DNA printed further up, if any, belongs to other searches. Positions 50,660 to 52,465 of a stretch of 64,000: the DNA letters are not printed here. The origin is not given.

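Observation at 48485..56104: Polyglucan locus in which a GH57 branching enzyme is operonic with two unassigned phosphoesterases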

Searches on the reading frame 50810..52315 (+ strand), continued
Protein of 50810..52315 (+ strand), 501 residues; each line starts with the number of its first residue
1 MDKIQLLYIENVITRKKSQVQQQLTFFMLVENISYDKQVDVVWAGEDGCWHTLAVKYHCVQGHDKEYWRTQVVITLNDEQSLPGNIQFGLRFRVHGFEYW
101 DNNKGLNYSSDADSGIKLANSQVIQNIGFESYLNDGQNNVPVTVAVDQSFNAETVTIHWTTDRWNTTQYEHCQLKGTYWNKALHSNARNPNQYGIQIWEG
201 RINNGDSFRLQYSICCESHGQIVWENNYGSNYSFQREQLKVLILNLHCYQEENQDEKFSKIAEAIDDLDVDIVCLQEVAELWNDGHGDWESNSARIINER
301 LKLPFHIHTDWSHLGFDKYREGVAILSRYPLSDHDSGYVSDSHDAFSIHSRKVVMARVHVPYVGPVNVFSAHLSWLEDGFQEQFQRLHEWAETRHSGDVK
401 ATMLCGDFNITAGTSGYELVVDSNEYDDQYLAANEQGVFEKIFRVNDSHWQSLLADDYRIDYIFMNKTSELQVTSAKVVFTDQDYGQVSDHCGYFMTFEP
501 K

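Call 28: search_protein_families(library=pfam, proteins=[P0256, P0266, P0271, P0286, P0288, P0302, P0310, P0312, P0317, P0345], max_evalue=0.001)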
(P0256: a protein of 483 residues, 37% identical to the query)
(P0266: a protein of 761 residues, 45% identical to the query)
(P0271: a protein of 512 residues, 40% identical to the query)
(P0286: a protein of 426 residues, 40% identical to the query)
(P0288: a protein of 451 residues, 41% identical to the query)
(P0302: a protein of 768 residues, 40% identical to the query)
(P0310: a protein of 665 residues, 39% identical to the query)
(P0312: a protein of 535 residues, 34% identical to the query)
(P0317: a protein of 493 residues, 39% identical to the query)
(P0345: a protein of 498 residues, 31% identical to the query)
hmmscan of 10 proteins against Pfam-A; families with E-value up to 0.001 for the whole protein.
P0256 (483 aa): 2 families
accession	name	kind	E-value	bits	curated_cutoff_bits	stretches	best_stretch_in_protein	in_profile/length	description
PF03372.29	Exo_endo_phos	-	2.1e-11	44.4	24.5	1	235-446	1-202/225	Endonuclease/Exonuclease/phosphatase family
PF03370.18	CBM_21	-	2.9e-10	40.8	28.9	1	133-226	16-112/113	Carbohydrate/starch-binding module (family 21)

P0266 (761 aa): 6 families
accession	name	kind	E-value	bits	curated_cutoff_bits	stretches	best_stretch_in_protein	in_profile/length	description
PF03372.29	Exo_endo_phos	-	4.4e-17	63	24.5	1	149-390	20-225/225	Endonuclease/Exonuclease/phosphatase family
PF22058.2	X25_BaPul_like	-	2e-07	31.5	27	0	430-480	18-69/87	Pullulanase X25 domain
PF03423.18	CBM_25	-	6e-06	27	27.3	1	12-69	5-68/106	Carbohydrate binding domain (family 25)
PF16738.10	CBM26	-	1.5e-05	25.5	28.1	1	15-68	1-60/70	Starch-binding module 26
PF16561.11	AMPK1_CBM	-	0.00011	22.8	26.8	0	419-461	12-51/85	Glycogen recognition site of AMP-activated protein kinase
PF20756.2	SusG_CBM58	-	0.00011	22.7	24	0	503-615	6-115/117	Alpha-amylase SusG, CBM58 domain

P0271 (512 aa): 2 families
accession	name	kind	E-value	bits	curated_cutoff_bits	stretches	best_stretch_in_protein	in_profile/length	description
PF03372.29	Exo_endo_phos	-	2e-13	51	24.5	1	237-501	2-225/225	Endonuclease/Exonuclease/phosphatase family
PF02368.24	Big_2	-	6.2e-11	42.5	22.8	1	43-109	10-76/79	Bacterial Ig-like domain (group 2)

P0286 (426 aa): 1 family
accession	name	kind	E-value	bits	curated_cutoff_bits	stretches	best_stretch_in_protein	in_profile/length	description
PF03372.29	Exo_endo_phos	-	7.8e-16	58.9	24.5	1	178-415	21-225/225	Endonuclease/Exonuclease/phosphatase family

P0288 (451 aa): 1 family
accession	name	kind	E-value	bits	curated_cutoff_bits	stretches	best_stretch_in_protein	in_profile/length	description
PF03372.29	Exo_endo_phos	-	1.4e-13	51.5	24.5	1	176-437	2-225/225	Endonuclease/Exonuclease/phosphatase family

P0302 (768 aa): 9 families
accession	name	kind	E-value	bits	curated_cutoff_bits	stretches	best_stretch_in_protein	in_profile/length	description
PF03372.29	Exo_endo_phos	-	1.5e-22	80.9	24.5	1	514-753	1-225/225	Endonuclease/Exonuclease/phosphatase family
PF13964.12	Kelch_6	-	1.1e-08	35.2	25.3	1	194-234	6-47/50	Kelch motif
PF03370.18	CBM_21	-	4.3e-08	33.8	28.9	1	42-130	26-109/113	Carbohydrate/starch-binding module (family 21)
PF24681.1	Kelch_KLHDC2_KLHL20_DRC7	-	1.1e-07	31.9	50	1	169-305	83-221/221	KLHDC2/KLHL20/DRC7 Kelch-repeats domain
PF07646.21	Kelch_2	-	6.6e-07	29.4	21.3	0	196-234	8-48/48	Kelch motif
PF01344.31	Kelch_1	-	1.1e-05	25.2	20.1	1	192-234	4-46/46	Kelch motif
PF24981.1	Beta-prop_ATRN-LZTR1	-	7.5e-05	22.6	50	0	255-324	6-78/289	Attractin/LZTR1 beta-propeller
PF13418.12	Kelch_4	-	0.00033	21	21.6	0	200-234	13-48/49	Galactose oxidase, central domain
PF25210.1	Kelch_FKB95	-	0.00051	20.2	70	1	180-306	23-150/268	FKB95, Kelch-repeats domain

P0310 (665 aa): 1 family
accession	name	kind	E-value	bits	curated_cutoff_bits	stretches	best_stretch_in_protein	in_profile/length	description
PF03372.29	Exo_endo_phos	-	1.2e-11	45.2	24.5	1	37-297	14-225/225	Endonuclease/Exonuclease/phosphatase family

P0312 (535 aa): 2 families
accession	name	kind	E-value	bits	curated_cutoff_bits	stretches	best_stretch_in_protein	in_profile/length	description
PF03372.29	Exo_endo_phos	-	5.4e-16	59.4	24.5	1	273-524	16-225/225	Endonuclease/Exonuclease/phosphatase family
PF22669.2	Exo_endo_phos2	-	7e-08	32.8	27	1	279-528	18-286/288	Endonuclease/Exonuclease/phosphatase family 2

P0317 (493 aa): 2 families
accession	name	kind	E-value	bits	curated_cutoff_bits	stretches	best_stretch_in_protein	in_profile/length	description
PF03372.29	Exo_endo_phos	-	1.4e-18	67.9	24.5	1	236-483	16-225/225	Endonuclease/Exonuclease/phosphatase family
PF20578.4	aBig_2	-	3.4e-06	27.2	27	1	51-121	18-87/89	Atrophied bacterial Ig domain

P0345 (498 aa): 3 families
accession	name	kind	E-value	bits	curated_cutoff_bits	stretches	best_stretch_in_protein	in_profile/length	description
PF03372.29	Exo_endo_phos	-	1.5e-17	64.5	24.5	1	244-487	20-225/225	Endonuclease/Exonuclease/phosphatase family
PF03423.18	CBM_25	-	9.9e-05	23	27.3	1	130-190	7-72/106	Carbohydrate binding domain (family 25)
PF16738.10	CBM26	-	0.00033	21.2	28.1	0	151-188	29-63/70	Starch-binding module 26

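Call 30: predict_structure(alignment_id=A1)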
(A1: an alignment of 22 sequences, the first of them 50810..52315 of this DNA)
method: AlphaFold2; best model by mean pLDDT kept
length: 501 residues; sequences in the alignment: 22
mean_pLDDT: 72.4   pTM: 0.55
mean pLDDT of the five models: 72.4, 71.8, 67.9, 67.3, 65.9
residues with pLDDT >= 90: 99; 70-90: 214; 50-70: 110; < 50: 78
segments of 3 or more residues with pLDDT < 50: 103-135, 181-193, 227-236, 438-457
pLDDT, mean of each block of 10 residues (from residue 1): 63 56 73 81 72 83 76 70 62 76 43 32 37 50 59 72 71 66 41 61 63 67 51 52 81 86 94 93 83 94 92 80 91 91 84 90 84 87 93 87 92 77 78 59 35 48 90 85 80 85 81
secondary structure, 60 per line:
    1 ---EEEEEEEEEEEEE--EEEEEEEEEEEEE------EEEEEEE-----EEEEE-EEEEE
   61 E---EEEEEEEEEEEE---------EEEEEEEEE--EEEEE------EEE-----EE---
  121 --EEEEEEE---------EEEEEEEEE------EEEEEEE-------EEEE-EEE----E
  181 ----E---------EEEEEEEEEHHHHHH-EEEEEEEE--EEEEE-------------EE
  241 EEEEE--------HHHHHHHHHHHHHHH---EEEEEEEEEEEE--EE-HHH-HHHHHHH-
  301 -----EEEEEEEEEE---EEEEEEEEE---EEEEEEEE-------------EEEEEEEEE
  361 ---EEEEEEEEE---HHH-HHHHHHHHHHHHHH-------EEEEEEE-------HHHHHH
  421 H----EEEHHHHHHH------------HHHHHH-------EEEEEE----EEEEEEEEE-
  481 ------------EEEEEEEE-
elements in order: E4-16 E19-31 E38-44 E50-54 E56-61 E65-76 E86-94 E97-101 E108-110 E123-129 E139-147 E154-160 E168-171 E173-175 E195-203 H204-209 E211-218 E221-225 E239-245 H254-268 E272-283 H293-299 E306-315 E319-327 E331-338 E352-360 E364-372 H380-393 E401-407 H415-421 E426-428 H429-435 H448-453 E461-466 E471-479 E493-500

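Call 31: find_related_loci(query=A3, collection=genome_contigs, flank=10000)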
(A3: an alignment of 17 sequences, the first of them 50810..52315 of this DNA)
Query A3 (501 aa) in genome_contigs; peptide patterns used: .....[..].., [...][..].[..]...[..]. (x = any residue, [..] = any of these).
516 stretches matched a pattern; 463 encode a relative of the query (tblastn E <= 1e-3); the best 80 are kept; 80 distinct loci.
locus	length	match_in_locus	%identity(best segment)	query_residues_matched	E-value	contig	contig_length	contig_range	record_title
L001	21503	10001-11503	81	1-501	0e+0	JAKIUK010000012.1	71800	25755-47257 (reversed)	MAG: Methylococcaceae bacterium isolate D100SM.bin.16 NODE_157_length_71800_cov_10.503411, whole genome shotgun sequence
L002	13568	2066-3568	71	1-501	0e+0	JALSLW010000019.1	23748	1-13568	MAG: Methylomonas sp. isolate 355-202_metabat2_scaf2bin.056 355-202_scaffold_1355_c1, whole genome shotgun sequence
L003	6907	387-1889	70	1-501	0e+0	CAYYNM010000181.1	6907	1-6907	MAG TPA_asm: uncultured Methylomarinum sp. isolate SRP128015_co3_140 genome assembly, contig: NODE_14245_length_6907_cov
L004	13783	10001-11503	71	1-501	0e+0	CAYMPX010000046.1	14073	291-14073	MAG TPA_asm: uncultured Methylomarinum sp. isolate SRP216583_co2_75 genome assembly, contig: NODE_3404_length_14073_cov_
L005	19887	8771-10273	70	1-501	0e+0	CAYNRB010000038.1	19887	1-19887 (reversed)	MAG TPA_asm: uncultured Methylomarinum sp. isolate binchicken_co53_130 genome assembly, contig: NODE_1371_length_19887_c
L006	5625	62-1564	69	1-501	0e+0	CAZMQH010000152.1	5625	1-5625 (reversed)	MAG TPA_asm: uncultured Methylomarinum sp. isolate binchicken_co112_12 genome assembly, contig: NODE_8275_length_5625_co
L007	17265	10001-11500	70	1-501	0e+0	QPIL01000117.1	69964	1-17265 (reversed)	MAG: Methylococcales symbiont of Iophon sp. n. MRB-2018 isolate M1 NODE_7_length_69964_cov_9.70536_ID_13, whole genome s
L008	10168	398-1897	70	1-501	0e+0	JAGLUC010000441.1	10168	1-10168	MAG: Methylococcales bacterium isolate RS_11_22 ZL20.bin.22.fa_441, whole genome shotgun sequence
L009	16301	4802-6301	68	1-501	0e+0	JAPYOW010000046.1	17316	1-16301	MAG: Methylococcaceae bacterium isolate MOW.metabat2.37_sub MOW_2830_length_17316_cov_57.321824, whole genome shotgun se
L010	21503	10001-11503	70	1-501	0e+0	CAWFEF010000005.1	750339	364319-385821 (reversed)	MAG: uncultured Gammaproteobacteria bacterium isolate MFD05674.bin.2.90 genome assembly, contig: contig_38943, whole gen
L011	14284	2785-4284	67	1-500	0e+0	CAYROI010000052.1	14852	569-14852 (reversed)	MAG TPA_asm: uncultured Methylococcaceae bacterium isolate SRP216583_co2_186 genome assembly, contig: NODE_3108_length_1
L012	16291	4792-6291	67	1-500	0e+0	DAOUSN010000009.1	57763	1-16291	MAG TPA_asm: Methylococcaceae bacterium isolate CSMAG_547 CSMAG_547_k127_113769_length_57763_cov_50.0000, whole genome s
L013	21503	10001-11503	68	1-501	0e+0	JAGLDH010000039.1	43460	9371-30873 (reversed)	MAG: Methylococcales bacterium isolate SW_4_3 ROV167.bin.3.fa_39, whole genome shotgun sequence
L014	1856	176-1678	68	1-501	0e+0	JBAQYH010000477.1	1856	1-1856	MAG: Methylobacter sp. isolate MFD12011_ilm_asm_bin36 k127_22601, whole genome shotgun sequence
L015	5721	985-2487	68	1-501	0e+0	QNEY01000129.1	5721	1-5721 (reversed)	MAG: Gammaproteobacteria bacterium isolate B21_G2 B21_Guay2_scaffold_08605, whole genome shotgun sequence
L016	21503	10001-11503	68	1-501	0e+0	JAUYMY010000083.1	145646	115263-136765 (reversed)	MAG: Methylobacter sp. isolate C3_concoct.bin.75 C3_k141_94818, whole genome shotgun sequence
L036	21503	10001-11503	67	1-501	0e+0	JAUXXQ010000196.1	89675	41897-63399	MAG: Methylobacter sp. isolate C17_concoct.bin.6 C17_k141_45013, whole genome shotgun sequence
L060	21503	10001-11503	65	1-501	0e+0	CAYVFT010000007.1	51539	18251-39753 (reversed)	MAG TPA_asm: uncultured Crenothrix sp. isolate binchicken_co245_294 genome assembly, contig: NODE_452_length_51539_cov_2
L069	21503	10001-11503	64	1-500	0e+0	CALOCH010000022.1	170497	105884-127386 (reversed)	MAG: uncultured Gammaproteobacteria bacterium isolate HOU_bin.0176 genome assembly, contig: contig_16978, whole genome s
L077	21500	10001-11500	65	1-499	0e+0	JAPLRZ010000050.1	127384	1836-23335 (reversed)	MAG: Methylococcales bacterium isolate LacPavin_0818_WC45_MAG_42_49 LacPavin_0818_WC45_scaffold_294180, whole genome sho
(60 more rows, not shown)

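Call 35: fold_search(model_id=the predicted structure, library=pdb)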
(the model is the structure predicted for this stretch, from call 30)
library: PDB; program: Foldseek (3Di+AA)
matches with E <= 10: 1703; with E <= 0.001: 112
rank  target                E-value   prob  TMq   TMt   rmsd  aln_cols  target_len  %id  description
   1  3teb_B                5.3e-20  1.00  0.44  0.82   4.2       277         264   29  endonuclease/exonuclease/phosphatase family protein from Leptotrichia buccalis C-1013-b (released 2011-08-31)
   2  3teb_A                1.5e-19  1.00  0.43  0.81   3.6       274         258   28  endonuclease/exonuclease/phosphatase family protein from Leptotrichia buccalis C-1013-b (released 2011-08-31)
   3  4ruw                  7.4e-14  1.00  0.41  0.52   4.6       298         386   20  The crystal structure of endonuclease/exonuclease/phosphatase from Beutenbergia cavernae DSM 12333 (released 2014-12-24)
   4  8j2f_A                1.2e-12  1.00  0.40  0.51   5.1       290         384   17  Human neutral shpingomyelinase (released 2023-12-06)
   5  6ca4_A                5.3e-12  1.00  0.38  0.74   4.5       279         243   15  Crystal structure of humanized D. rerio TDP2 by 14 mutations (released 2018-05-02)
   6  4gyz_C                5.6e-12  1.00  0.38  0.72   5.1       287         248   15  Mus Musculus Tdp2 Bound to dAMP and Mg2+ (released 2012-10-31)
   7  3mpr_D                5.6e-12  1.00  0.40  0.70   5.4       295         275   14  Crystal Structure of endonuclease/exonuclease/phosphatase family protein from Bacteroides thetaiotaomicron, Northeast  (released 2010-05-26)
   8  5j3p_A                9.6e-12  1.00  0.39  0.76   4.4       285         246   14  Crystal structure of the catalytic domain of human tyrosyl DNA phosphodiesterase 2 (released 2016-05-04)
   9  5inn_A                1.1e-11  1.00  0.39  0.76   4.6       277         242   16  Mouse Tdp2 D358N protein, apo state with increased disorder amongst variable DNA-binding grasp conformations (released 2016-04-27)
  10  6ca4_B                1.2e-11  1.00  0.39  0.74   4.5       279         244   15  Crystal structure of humanized D. rerio TDP2 by 14 mutations (released 2018-05-02)
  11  5inn_C                1.3e-11  1.00  0.38  0.78   4.0       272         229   13  Mouse Tdp2 D358N protein, apo state with increased disorder amongst variable DNA-binding grasp conformations (released 2016-04-27)
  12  3mpr_C                1.4e-11  1.00  0.41  0.70   4.8       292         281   15  Crystal Structure of endonuclease/exonuclease/phosphatase family protein from Bacteroides thetaiotaomicron, Northeast  (released 2010-05-26)
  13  4c1r_A                1.4e-11  1.00  0.39  0.69   5.9       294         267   15  Bacteroides thetaiotaomicron VPI-5482 mannosyl-6-phosphatase Bt3783 (released 2013-11-13)
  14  5inm_C                1.5e-11  1.00  0.38  0.78   3.9       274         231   16  Mouse Tdp2 protein, apo state with variable DNA-binding grasp conformations (released 2016-04-27)
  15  6ca4_C                1.5e-11  1.00  0.37  0.76   4.5       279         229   15  Crystal structure of humanized D. rerio TDP2 by 14 mutations (released 2018-05-02)
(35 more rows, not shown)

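Call 37: list_cluster_members(proteins=[P0262, P0267, P0273, P0278, P0291, P0295, P0313, P0266, P0345, P0302])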
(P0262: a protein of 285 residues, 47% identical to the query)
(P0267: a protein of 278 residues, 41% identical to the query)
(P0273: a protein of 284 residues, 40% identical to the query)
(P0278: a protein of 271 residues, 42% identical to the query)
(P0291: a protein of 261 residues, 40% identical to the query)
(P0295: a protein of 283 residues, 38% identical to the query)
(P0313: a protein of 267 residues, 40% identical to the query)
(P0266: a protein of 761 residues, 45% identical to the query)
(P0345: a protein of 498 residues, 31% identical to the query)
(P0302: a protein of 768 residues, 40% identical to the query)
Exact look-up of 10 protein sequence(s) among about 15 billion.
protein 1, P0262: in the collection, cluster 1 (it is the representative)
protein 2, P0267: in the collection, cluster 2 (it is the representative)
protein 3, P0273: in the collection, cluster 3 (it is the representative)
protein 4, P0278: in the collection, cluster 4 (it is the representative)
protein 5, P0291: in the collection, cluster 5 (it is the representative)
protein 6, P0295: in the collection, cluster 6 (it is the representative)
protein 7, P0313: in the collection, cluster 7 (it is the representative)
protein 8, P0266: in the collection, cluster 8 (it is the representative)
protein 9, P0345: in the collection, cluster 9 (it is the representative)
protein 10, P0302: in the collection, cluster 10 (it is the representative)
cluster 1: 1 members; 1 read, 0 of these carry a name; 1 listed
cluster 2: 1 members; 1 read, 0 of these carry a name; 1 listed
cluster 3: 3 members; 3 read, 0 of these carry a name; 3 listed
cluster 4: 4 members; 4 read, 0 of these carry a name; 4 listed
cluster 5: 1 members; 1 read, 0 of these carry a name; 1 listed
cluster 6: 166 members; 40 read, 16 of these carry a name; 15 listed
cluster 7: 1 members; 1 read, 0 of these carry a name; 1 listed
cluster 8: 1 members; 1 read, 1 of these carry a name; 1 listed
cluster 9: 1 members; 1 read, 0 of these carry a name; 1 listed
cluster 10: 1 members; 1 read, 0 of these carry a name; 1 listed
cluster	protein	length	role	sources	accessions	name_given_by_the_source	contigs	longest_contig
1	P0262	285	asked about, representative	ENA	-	-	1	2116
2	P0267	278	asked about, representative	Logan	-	-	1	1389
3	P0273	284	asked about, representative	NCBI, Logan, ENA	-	-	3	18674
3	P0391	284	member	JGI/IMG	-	-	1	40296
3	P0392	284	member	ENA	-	-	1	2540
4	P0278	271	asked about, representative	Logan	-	-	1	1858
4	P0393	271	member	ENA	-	-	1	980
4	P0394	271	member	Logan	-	-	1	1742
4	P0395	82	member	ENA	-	-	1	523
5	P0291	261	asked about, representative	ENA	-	-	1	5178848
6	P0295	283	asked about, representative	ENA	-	-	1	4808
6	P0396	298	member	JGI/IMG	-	maltose 6'-phosphate phosphatase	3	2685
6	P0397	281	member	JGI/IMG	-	maltose 6'-phosphate phosphatase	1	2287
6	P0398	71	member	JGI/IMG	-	hypothetical protein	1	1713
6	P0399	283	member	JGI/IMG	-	maltose 6'-phosphate phosphatase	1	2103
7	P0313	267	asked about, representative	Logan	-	-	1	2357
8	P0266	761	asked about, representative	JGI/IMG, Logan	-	endonuclease/exonuclease/phosphatase family metal-dependent hydrolase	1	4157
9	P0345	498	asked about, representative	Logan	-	-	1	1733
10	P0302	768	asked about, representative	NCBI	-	-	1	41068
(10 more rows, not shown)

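Call 41: search_protein_families(library=ncbifam, proteins=[L060:5924-8407:+], max_evalue=1e-10)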
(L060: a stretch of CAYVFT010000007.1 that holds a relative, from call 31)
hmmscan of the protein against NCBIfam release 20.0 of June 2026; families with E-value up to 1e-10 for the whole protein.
L060:5924-8407:+ (827 aa): 11 families
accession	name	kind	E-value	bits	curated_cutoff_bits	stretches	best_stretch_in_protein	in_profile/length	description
NF003811.1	PRK05402.1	equivalog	0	1041.4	741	1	210-825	2-618/619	1,4-alpha-glucan branching protein GlgB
TIGR01515.1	branching_enzym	equivalog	5.4e-287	953.3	463.95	1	210-825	1-607/607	1,4-alpha-glucan branching enzyme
NF008967.0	PRK12313.1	equivalog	2.2e-284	944.7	577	1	210-826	11-627/633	1,4-alpha-glucan branching protein GlgB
NF011293.0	PRK14705.1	equivalog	7.8e-259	861.7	2376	1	110-823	502-1219/1224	1,4-alpha-glucan branching enzyme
NF009221.0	PRK12568.1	equivalog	1.2e-258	860.1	1270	1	111-825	26-742/745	1,4-alpha-glucan branching enzyme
NF011294.0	PRK14706.1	equivalog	6.3e-217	721.8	1284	1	225-825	29-623/642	1,4-alpha-glucan branching enzyme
TIGR02402.1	trehalose_TreZ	equivalog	2.4e-47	161.5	538.8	1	241-625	3-343/545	malto-oligosyltrehalose trehalohydrolase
TIGR02104.1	pulA_typeI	equivalog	7.4e-18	63.9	504.5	1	239-511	21-320/605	type I pullulanase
TIGR02100.1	glgX_debranch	equivalog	1e-17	63.5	640.9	1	324-513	136-344/688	glycogen debranching protein GlgX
NF041321.1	Alpha-amyl_MalA_Halo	equivalog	8.3e-17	60.8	875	0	343-511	255-426/666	alpha-amylase MalA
TIGR02456.1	treS_nterm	equivalog_domain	2.6e-15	56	678.35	0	350-447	7-102/539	maltose alpha-D-glucosyltransferase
